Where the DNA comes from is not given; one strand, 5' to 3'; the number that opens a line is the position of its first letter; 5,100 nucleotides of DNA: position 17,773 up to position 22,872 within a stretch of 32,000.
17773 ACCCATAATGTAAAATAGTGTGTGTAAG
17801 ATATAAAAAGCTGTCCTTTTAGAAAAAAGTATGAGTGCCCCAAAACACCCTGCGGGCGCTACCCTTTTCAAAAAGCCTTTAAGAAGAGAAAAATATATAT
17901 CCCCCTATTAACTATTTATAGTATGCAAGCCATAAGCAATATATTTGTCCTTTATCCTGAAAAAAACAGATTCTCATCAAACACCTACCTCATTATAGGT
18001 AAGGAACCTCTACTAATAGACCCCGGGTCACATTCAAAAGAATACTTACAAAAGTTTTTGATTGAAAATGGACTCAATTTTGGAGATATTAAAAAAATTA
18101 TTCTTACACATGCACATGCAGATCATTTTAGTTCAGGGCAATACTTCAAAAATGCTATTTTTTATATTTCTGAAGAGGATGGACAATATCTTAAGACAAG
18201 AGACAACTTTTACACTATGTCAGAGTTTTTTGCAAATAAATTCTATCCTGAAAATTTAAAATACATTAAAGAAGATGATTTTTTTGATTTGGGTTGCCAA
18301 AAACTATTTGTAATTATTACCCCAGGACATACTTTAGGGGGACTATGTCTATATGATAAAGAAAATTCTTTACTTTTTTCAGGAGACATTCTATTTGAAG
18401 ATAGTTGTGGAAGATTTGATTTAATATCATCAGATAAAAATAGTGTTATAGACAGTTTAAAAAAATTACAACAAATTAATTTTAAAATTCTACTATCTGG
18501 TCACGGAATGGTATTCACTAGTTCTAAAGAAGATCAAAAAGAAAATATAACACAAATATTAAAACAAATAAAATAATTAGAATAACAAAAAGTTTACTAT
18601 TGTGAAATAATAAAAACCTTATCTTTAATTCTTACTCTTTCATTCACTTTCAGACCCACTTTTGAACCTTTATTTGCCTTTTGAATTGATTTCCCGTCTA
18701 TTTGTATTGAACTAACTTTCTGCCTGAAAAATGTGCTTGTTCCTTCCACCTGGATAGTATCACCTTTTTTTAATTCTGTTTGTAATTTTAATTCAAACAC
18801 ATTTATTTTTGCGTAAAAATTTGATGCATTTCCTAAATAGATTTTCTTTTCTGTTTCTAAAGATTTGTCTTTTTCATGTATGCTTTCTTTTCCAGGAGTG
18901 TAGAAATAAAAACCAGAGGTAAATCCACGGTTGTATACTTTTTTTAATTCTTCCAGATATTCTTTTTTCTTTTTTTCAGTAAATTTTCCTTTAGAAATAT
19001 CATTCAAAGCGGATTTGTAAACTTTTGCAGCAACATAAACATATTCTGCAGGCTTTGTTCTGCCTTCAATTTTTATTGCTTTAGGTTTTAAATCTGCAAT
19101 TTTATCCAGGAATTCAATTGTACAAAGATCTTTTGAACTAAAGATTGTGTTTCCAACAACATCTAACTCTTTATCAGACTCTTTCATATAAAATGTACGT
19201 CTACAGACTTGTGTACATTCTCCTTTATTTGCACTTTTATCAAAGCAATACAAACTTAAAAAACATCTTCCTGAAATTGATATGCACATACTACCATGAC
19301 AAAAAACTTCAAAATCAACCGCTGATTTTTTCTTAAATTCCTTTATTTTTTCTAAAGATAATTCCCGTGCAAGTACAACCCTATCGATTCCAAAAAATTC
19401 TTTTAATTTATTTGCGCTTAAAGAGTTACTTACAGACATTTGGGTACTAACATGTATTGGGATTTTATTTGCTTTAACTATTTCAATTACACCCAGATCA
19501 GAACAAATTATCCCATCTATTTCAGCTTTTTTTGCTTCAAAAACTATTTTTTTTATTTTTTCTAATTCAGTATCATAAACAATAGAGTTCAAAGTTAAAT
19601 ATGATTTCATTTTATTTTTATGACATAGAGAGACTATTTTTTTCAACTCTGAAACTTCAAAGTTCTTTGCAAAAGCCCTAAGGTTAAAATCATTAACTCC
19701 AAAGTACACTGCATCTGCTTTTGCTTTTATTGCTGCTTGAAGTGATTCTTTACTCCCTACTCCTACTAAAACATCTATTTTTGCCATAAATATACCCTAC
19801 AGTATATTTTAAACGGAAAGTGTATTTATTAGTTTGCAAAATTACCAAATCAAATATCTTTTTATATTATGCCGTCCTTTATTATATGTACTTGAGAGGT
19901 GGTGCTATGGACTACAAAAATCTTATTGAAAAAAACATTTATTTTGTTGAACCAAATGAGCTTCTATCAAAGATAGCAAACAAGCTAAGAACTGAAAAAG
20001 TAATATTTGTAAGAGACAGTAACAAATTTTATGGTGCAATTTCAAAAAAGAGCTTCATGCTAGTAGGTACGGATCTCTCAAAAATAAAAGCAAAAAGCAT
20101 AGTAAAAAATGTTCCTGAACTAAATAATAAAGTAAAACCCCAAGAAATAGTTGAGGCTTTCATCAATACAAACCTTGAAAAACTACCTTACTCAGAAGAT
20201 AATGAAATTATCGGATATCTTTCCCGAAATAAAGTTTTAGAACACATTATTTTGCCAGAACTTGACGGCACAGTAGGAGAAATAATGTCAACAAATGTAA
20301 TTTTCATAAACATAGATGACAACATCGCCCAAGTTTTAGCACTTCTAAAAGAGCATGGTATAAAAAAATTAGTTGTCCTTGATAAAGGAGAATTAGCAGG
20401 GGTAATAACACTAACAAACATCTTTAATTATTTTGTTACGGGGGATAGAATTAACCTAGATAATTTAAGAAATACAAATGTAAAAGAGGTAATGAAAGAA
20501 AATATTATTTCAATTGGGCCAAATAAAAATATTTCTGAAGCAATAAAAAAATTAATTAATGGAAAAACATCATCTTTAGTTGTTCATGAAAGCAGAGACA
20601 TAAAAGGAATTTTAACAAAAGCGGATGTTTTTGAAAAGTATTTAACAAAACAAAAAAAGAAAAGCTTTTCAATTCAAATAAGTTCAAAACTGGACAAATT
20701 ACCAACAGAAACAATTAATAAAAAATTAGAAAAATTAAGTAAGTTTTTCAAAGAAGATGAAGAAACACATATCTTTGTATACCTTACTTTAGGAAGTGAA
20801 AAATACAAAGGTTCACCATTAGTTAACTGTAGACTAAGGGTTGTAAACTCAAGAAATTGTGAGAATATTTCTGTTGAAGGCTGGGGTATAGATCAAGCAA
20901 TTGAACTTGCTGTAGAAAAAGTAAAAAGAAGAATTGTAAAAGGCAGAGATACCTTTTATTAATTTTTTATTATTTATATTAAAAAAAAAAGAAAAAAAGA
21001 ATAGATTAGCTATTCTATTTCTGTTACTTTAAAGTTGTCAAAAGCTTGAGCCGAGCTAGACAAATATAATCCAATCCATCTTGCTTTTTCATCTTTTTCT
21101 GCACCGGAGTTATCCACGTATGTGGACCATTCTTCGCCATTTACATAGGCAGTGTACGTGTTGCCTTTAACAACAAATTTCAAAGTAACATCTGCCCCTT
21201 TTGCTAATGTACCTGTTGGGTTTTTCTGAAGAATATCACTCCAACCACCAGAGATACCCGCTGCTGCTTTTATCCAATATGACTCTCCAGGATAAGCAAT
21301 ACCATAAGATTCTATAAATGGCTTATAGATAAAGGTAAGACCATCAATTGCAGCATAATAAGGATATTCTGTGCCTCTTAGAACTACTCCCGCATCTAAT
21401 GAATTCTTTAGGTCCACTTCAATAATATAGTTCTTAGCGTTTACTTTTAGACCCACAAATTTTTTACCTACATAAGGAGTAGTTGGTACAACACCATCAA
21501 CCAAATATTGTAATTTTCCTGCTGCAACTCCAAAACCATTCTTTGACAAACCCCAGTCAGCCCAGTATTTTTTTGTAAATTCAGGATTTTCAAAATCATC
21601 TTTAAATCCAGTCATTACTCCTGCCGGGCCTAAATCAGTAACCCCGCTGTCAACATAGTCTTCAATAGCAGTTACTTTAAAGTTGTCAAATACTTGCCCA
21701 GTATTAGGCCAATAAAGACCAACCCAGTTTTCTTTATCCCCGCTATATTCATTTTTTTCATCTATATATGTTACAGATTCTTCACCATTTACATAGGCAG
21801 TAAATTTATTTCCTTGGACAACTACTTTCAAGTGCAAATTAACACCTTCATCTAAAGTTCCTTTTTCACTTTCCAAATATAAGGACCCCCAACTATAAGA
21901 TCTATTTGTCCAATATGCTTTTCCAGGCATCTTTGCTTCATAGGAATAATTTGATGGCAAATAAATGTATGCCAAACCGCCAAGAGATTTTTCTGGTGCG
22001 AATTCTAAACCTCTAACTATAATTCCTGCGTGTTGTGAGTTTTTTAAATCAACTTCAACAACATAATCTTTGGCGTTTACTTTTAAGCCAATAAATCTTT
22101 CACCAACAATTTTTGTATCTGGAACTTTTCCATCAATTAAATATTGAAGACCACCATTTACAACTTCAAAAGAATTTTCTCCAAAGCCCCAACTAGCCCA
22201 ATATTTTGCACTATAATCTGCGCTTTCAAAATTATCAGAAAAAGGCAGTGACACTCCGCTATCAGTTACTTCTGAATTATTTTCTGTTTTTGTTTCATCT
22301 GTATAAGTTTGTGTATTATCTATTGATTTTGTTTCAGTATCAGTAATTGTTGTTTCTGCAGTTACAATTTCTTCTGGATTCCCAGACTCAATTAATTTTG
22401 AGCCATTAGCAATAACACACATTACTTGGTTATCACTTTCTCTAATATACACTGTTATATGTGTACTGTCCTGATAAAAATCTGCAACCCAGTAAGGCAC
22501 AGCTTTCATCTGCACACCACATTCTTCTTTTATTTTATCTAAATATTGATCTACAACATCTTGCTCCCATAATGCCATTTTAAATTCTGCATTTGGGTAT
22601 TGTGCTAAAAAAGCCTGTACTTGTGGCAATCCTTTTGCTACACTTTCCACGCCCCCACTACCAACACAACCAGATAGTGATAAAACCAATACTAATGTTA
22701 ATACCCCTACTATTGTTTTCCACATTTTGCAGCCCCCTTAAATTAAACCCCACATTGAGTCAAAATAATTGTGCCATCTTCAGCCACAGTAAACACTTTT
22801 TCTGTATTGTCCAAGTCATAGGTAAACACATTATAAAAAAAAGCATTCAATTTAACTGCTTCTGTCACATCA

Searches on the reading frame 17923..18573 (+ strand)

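Call 21: search_protein_families(library=pfam, proteins=[window:17923-18573:+], max_evalue=0.01)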
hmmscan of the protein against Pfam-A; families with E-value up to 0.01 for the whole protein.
window:17923-18573:+ (217 aa): 3 families
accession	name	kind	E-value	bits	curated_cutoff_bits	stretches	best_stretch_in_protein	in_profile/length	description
PF00753.33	Lactamase_B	-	5.3e-30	105.3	22.7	1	17-194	4-196/196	Metallo-beta-lactamase superfamily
PF19583.5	ODP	-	3.9e-09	37.1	27.2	1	17-159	1-139/194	ODP family beta lactamase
PF12706.13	Lactamase_B_2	-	0.001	19.2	27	1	31-153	4-140/200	Beta-lactamase superfamily domain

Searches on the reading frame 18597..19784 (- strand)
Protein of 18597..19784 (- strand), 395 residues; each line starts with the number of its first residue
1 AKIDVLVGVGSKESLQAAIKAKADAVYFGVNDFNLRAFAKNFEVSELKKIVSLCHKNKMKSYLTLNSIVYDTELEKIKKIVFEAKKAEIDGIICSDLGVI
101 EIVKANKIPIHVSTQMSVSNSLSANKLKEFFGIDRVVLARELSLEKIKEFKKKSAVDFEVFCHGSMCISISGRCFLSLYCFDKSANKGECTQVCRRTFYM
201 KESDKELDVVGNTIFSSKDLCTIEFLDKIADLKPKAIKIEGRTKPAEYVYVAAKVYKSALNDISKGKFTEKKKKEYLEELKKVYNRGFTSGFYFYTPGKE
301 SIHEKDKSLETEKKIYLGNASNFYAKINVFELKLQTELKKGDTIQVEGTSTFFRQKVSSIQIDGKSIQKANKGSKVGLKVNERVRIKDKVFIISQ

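Call 21: search_protein_families(library=pfam, proteins=[window:18597-19784:-], max_evalue=0.01)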
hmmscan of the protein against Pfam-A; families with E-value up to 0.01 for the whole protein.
window:18597-19784:- (395 aa): 3 families
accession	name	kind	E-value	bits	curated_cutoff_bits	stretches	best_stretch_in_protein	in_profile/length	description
PF01136.24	Peptidase_U32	-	2.7e-72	243.3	22.4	1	74-298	1-232/233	Peptidase family U32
PF01791.15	DeoC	-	0.0016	18.6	23.8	0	11-64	78-131/229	DeoC/LacD family aldolase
PF00218.27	IGPS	-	0.0052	16.4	27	1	3-57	159-209/254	Indole-3-glycerol phosphate synthase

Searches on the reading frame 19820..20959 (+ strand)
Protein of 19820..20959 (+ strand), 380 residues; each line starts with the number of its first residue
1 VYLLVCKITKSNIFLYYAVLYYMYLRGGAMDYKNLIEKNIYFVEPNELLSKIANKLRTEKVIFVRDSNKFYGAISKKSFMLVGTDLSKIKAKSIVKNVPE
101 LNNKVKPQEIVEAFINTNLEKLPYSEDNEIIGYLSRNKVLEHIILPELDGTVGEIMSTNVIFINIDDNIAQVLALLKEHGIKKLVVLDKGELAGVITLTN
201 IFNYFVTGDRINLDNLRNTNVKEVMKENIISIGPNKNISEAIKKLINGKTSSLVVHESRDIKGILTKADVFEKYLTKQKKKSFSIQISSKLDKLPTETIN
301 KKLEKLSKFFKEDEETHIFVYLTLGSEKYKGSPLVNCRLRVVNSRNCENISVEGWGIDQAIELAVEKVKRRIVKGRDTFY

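Call 21: search_protein_families(library=pfam, proteins=[window:19820-20959:+], max_evalue=0.01)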
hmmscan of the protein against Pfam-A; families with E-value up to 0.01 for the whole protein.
window:19820-20959:+ (380 aa): 2 families
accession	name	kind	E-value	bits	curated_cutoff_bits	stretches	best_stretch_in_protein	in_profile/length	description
PF00571.33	CBS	-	3.4e-29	101.4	24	2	152-205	1-55/57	CBS domain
PF02482.25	Ribosomal_S30AE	-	3.1e-06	28.3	23.7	1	297-375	16-83/88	Sigma 54 modulation protein / S30EA ribosomal protein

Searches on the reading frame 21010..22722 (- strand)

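Call 21: search_protein_families(library=pfam, proteins=[window:21010-22722:-], max_evalue=0.01)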
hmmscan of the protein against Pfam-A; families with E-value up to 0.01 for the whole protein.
window:21010-22722:- (570 aa): 2 families
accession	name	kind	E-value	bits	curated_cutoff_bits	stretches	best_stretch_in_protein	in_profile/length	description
PF06439.18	3keto-disac_hyd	-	3.7e-13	50.4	26.8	2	175-338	14-174/187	3-keto-disaccharide hydrolase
PF13385.13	Laminin_G_3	-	0.0031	18.1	27.6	0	286-326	72-112/151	Concanavalin A-like lectin/glucanases superfamily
